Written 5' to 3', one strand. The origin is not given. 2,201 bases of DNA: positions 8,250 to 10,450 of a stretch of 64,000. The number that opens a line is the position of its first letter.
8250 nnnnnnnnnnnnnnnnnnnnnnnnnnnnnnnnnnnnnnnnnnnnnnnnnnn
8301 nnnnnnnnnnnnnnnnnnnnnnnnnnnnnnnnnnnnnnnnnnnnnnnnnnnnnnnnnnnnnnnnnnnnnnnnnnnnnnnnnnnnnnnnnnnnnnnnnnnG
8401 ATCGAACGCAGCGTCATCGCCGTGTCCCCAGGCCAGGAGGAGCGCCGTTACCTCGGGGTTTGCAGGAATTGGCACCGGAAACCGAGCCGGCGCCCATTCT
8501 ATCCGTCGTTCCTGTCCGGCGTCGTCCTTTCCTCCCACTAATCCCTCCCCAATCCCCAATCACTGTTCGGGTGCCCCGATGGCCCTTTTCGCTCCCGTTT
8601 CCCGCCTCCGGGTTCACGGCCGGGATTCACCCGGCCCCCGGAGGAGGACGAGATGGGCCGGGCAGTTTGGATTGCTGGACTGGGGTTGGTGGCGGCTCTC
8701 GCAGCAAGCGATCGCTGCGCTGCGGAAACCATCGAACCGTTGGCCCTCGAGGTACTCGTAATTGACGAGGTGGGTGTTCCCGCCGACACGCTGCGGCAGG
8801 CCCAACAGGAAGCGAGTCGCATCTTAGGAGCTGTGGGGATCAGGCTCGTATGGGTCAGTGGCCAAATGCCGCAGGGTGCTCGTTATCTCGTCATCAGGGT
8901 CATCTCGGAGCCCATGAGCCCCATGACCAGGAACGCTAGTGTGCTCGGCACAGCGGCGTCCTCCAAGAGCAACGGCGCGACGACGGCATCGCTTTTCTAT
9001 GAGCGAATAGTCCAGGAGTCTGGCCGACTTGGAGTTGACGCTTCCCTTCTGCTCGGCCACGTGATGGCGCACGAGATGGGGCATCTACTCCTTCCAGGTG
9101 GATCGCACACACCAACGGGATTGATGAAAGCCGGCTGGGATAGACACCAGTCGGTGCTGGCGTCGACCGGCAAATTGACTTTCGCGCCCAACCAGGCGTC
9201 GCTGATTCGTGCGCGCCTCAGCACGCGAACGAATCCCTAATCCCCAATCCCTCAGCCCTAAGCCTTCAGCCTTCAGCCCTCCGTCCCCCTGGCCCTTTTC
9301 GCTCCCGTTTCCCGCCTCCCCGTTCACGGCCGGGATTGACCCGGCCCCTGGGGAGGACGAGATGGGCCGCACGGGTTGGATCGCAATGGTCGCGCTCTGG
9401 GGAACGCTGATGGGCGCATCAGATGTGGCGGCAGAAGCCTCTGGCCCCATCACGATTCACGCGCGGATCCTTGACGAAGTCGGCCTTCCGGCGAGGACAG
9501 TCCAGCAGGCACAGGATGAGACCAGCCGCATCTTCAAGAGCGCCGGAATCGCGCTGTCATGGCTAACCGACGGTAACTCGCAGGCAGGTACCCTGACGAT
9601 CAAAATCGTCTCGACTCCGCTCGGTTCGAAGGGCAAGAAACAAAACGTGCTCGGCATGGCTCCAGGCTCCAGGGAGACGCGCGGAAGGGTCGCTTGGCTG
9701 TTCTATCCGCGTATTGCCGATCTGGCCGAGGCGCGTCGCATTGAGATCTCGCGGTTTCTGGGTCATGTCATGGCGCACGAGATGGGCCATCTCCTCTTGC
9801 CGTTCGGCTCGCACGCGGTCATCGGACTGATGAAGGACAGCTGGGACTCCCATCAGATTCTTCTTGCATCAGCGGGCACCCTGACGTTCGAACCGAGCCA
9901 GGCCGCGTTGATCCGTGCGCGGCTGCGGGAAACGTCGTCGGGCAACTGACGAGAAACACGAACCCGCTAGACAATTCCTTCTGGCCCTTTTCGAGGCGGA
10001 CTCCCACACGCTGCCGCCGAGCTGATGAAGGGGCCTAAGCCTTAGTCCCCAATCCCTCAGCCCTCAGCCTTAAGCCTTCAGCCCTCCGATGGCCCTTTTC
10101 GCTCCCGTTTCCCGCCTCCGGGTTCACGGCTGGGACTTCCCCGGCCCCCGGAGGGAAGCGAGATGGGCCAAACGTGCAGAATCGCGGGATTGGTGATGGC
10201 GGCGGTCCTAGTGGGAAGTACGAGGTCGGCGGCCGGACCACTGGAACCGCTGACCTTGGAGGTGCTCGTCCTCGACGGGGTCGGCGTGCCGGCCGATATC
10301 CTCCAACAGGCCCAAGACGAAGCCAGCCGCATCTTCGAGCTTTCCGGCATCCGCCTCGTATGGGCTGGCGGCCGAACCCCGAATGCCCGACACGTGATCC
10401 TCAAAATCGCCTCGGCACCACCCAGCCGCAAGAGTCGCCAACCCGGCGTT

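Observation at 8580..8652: Conserved about 73-nt 5' leader with an SD-sequestering helix and compensatory base-pair changes (candidate cis-regulatory RNA)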

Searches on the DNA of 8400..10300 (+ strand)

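Call 39: search_rna_families(source=window, start=8400, end=10300, threshold=evalue, max_evalue=1)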
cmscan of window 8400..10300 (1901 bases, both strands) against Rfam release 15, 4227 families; matches with E-value up to 1: 2.
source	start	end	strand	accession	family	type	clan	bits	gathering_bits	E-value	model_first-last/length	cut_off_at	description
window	9977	10065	-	RF02133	HOXB13-AS1_2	Gene; lncRNA;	-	16.2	40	0.89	1-81/81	no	HOXB13 antisense RNA 1 conserved region 2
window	10019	10074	+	RF01151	snoU82P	Gene; snRNA; snoRNA; CD-box;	-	15.7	42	0.5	1-55/55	no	Small nucleolar RNA U82P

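Call 42: build_rna_model(alignment_id=A3, structure=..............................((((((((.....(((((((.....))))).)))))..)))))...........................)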
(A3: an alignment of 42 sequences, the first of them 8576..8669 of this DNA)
Model R1 built from alignment A3 (42 sequences, 100 columns); structure: as given.
model positions 93; base pairs 14; branch points 0; effective number of sequences 3.23; information 0.614 bits per position. Calibrated on 0.2 Mb of random sequence (short: E-values are rough).
structure used (alignment columns):
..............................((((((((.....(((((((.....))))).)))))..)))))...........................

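Call 43: search_with_rna_model(model_id=R1, sources=[window, L001, L002, L003, L004, L005, L006, L007, L008, L019, L053, L054, L055, L056, L057, L058, L059, L060, L061, L062, L063, L064, L065, L067, L072, L073, L084, L021, L028, L022, L031, L040, L048, L009, L010, L066, L078, L097], max_evalue=1, make_alignment=true)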
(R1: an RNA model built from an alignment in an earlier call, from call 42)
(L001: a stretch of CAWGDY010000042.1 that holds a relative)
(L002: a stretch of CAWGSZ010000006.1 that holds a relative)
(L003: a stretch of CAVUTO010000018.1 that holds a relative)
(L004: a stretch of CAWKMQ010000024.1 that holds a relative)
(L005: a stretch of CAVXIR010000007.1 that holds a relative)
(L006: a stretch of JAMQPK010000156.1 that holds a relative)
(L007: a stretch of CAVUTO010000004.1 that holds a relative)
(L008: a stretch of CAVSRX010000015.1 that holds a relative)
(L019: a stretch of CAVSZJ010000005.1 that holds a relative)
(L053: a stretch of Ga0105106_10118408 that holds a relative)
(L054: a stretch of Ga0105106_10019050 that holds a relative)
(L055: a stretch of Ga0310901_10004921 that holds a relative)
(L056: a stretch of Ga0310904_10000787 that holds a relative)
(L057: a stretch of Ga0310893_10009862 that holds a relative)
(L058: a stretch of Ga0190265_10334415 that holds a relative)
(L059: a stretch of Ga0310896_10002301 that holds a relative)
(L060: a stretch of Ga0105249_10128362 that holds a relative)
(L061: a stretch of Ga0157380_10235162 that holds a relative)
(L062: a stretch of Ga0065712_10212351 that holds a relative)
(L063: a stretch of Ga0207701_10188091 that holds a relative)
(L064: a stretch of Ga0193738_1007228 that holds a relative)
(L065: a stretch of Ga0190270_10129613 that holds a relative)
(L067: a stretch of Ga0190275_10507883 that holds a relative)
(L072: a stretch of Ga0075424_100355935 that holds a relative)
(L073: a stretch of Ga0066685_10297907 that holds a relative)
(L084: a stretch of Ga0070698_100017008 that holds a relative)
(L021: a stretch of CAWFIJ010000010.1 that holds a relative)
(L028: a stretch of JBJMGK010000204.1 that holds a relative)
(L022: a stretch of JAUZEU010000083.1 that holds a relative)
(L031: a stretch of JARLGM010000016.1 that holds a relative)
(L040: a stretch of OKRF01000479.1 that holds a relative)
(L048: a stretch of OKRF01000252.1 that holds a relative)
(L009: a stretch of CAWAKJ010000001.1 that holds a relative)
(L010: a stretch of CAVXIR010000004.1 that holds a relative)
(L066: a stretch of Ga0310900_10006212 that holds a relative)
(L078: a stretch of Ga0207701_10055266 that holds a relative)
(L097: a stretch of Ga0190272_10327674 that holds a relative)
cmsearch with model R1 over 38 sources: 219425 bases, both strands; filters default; matches with E-value up to 1: 63.
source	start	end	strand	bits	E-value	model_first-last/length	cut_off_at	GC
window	8576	8669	+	104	2.8e-23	1-93/93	no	0.7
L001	2923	3017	+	103.7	3.2e-23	1-93/93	no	0.71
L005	2925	3017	+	103.3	4.1e-23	1-93/93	no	0.67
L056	1767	1859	+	96.6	1.8e-21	1-93/93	no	0.66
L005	3624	3717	+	96.4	2e-21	1-93/93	no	0.66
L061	858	950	+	96.1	2.4e-21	1-93/93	no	0.69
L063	1217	1309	+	96.1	2.4e-21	1-93/93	no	0.69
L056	2454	2547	+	95.8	2.9e-21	1-93/93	no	0.7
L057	669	761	+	95.7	2.9e-21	1-93/93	no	0.62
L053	587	679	+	94.6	5.5e-21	1-93/93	no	0.71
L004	4314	4410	+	92.5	1.8e-20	1-93/93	no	0.69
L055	1869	1961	+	92.1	2.2e-20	1-93/93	no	0.65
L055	2605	2699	+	91.9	2.5e-20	1-93/93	no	0.67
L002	3657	3749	+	91.9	2.6e-20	1-93/93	no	0.71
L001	3634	3728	+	91.8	2.6e-20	1-93/93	no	0.75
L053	47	140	+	90.9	4.5e-20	1-93/93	no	0.7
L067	1074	1166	+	90.3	6.4e-20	1-93/93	no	0.67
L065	1585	1677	+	90.2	6.7e-20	1-93/93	no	0.68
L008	3612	3704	+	88.9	1.4e-19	1-93/93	no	0.65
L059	626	719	+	87.7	2.7e-19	1-93/93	no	0.69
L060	1011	1104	+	87.7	2.7e-19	1-93/93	no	0.69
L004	2923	3017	+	87.4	3.2e-19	1-93/93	no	0.68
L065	907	999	+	86.9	4.2e-19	1-93/93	no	0.63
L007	2922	3017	+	86.4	5.6e-19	1-93/93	no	0.67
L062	308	401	+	86.1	6.8e-19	1-93/93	no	0.67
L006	3599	3692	+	85.8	8e-19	1-93/93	no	0.69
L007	4424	4519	+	85.4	1e-18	1-93/93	no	0.68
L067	95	187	+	84.9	1.3e-18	1-93/93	no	0.65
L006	2924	3017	+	84.5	1.7e-18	1-93/93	no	0.65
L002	2925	3017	+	83.8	2.5e-18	1-93/93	no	0.65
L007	3750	3841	+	82.9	4.1e-18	1-93/93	no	0.65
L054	2925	3017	+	82.6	4.9e-18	1-93/93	no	0.69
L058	90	182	+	82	6.7e-18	1-93/93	no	0.68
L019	2923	3017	+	81.4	9.7e-18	1-93/93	no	0.68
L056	1072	1163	+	81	1.2e-17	1-93/93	no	0.65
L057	1358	1450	+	77.5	8.4e-17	1-93/93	no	0.7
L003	2924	3017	+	75.5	2.6e-16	1-93/93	no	0.63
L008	2924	3017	+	73.5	8.2e-16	1-93/93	no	0.62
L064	623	715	+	72.4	1.5e-15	1-93/93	no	0.67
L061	184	275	+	59.5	2.2e-12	1-93/93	no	0.64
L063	543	634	+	59.5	2.2e-12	1-93/93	no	0.64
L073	95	187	+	44.7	9.2e-09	1-93/93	no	0.62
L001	4325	4376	+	31.1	1.9e-05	1-93/93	no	0.69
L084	1076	1161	+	21.6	0.0042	1-93/93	no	0.55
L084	217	306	+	21.3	0.0049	1-93/93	no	0.67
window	9978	10024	+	18.7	0.021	1-93/93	no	0.68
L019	2931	3012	-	16.4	0.078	1-93/93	no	0.7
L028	2891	2946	+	16.4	0.08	1-93/93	no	0.68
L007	3758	3847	-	15.7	0.11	1-93/93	no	0.63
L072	537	628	+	15.4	0.14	1-93/93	no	0.76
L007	4432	4514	-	14.8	0.19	1-93/93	no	0.67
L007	2930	3012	-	14.7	0.2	1-93/93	no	0.66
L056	1785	1854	-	14.5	0.23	1-93/93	no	0.69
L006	2931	3023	-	13.6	0.38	1-93/93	no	0.63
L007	691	777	+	13.4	0.42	1-93/93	no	0.59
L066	75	164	+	13.4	0.43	1-93/93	no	0.61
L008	5851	5919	+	13.3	0.44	1-93/93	no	0.61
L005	828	870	-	12.3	0.8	1-93/93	no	0.7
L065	1593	1672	-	12.1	0.86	1-93/93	no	0.68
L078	2611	2703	+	12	0.93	1-93/93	no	0.67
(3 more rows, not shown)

Alignment A4: 63 matches aligned to the model, 127 columns, each read 5' to 3' on its own strand. Consensus structure (alignment columns), stored with it:
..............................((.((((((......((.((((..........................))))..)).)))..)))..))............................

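Call 44: search_with_rna_model(model_id=R1, sources=[window, L001, L002, L003, L004, L005, L006, L007, L008, L019, L053, L054, L055, L056, L057, L058, L059, L061, L062, L064, L065, L067, L073], max_evalue=1e-7, make_alignment=true)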
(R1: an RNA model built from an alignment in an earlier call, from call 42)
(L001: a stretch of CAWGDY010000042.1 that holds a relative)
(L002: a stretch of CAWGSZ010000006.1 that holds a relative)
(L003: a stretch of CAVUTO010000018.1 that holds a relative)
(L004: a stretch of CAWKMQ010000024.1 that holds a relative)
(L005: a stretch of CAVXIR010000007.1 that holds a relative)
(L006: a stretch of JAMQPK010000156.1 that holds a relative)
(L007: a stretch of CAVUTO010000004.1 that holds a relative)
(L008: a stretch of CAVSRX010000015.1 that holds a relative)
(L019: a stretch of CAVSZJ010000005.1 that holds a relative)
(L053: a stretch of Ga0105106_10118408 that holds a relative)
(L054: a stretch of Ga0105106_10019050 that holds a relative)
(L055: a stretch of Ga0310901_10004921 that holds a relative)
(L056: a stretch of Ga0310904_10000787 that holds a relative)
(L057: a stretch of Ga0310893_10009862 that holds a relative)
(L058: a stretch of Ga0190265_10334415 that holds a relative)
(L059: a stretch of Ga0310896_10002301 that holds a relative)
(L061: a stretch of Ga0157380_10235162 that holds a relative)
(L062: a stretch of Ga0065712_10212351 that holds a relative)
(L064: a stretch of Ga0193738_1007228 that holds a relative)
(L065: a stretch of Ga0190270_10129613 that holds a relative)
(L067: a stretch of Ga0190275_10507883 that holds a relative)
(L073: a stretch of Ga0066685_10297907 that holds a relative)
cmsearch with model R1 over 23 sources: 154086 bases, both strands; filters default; matches with E-value up to 1e-7: 42.
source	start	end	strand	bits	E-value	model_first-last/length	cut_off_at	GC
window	8576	8669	+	104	2e-23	1-93/93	no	0.7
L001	2923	3017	+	103.7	2.3e-23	1-93/93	no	0.71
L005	2925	3017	+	103.3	2.9e-23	1-93/93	no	0.67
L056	1767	1859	+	96.6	1.2e-21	1-93/93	no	0.66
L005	3624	3717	+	96.4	1.4e-21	1-93/93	no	0.66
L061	858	950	+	96.1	1.7e-21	1-93/93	no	0.69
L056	2454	2547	+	95.8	2e-21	1-93/93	no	0.7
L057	669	761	+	95.7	2e-21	1-93/93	no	0.62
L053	587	679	+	94.6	3.9e-21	1-93/93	no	0.71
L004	4314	4410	+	92.5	1.3e-20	1-93/93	no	0.69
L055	1869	1961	+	92.1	1.6e-20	1-93/93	no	0.65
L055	2605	2699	+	91.9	1.8e-20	1-93/93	no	0.67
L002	3657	3749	+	91.9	1.8e-20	1-93/93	no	0.71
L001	3634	3728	+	91.8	1.8e-20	1-93/93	no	0.75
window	10086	10179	+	91.2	2.7e-20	1-93/93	no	0.69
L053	47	140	+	90.9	3.2e-20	1-93/93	no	0.7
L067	1074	1166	+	90.3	4.5e-20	1-93/93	no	0.67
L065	1585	1677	+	90.2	4.7e-20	1-93/93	no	0.68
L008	3612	3704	+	88.9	9.5e-20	1-93/93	no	0.65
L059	626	719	+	87.7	1.9e-19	1-93/93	no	0.69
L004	2923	3017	+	87.4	2.3e-19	1-93/93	no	0.68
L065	907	999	+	86.9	3e-19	1-93/93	no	0.63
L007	2922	3017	+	86.4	4e-19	1-93/93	no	0.67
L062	308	401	+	86.1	4.8e-19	1-93/93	no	0.67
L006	3599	3692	+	85.8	5.6e-19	1-93/93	no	0.69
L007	4424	4519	+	85.4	7.1e-19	1-93/93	no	0.68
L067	95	187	+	84.9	9.1e-19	1-93/93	no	0.65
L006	2924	3017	+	84.5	1.2e-18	1-93/93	no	0.65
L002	2925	3017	+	83.8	1.8e-18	1-93/93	no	0.65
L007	3750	3841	+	82.9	2.9e-18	1-93/93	no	0.65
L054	2925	3017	+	82.6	3.4e-18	1-93/93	no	0.69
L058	90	182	+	82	4.7e-18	1-93/93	no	0.68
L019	2923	3017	+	81.4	6.8e-18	1-93/93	no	0.68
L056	1072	1163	+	81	8.4e-18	1-93/93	no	0.65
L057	1358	1450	+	77.5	5.9e-17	1-93/93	no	0.7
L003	2924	3017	+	75.5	1.8e-16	1-93/93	no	0.63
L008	2924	3017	+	73.5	5.8e-16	1-93/93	no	0.62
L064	623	715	+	72.4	1e-15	1-93/93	no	0.67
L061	184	275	+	59.5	1.6e-12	1-93/93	no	0.64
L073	95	187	+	44.7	6.5e-09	1-93/93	no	0.62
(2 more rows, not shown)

Alignment A5: 42 matches aligned to the model, 104 columns, each read 5' to 3' on its own strand. Consensus structure (alignment columns), stored with it:
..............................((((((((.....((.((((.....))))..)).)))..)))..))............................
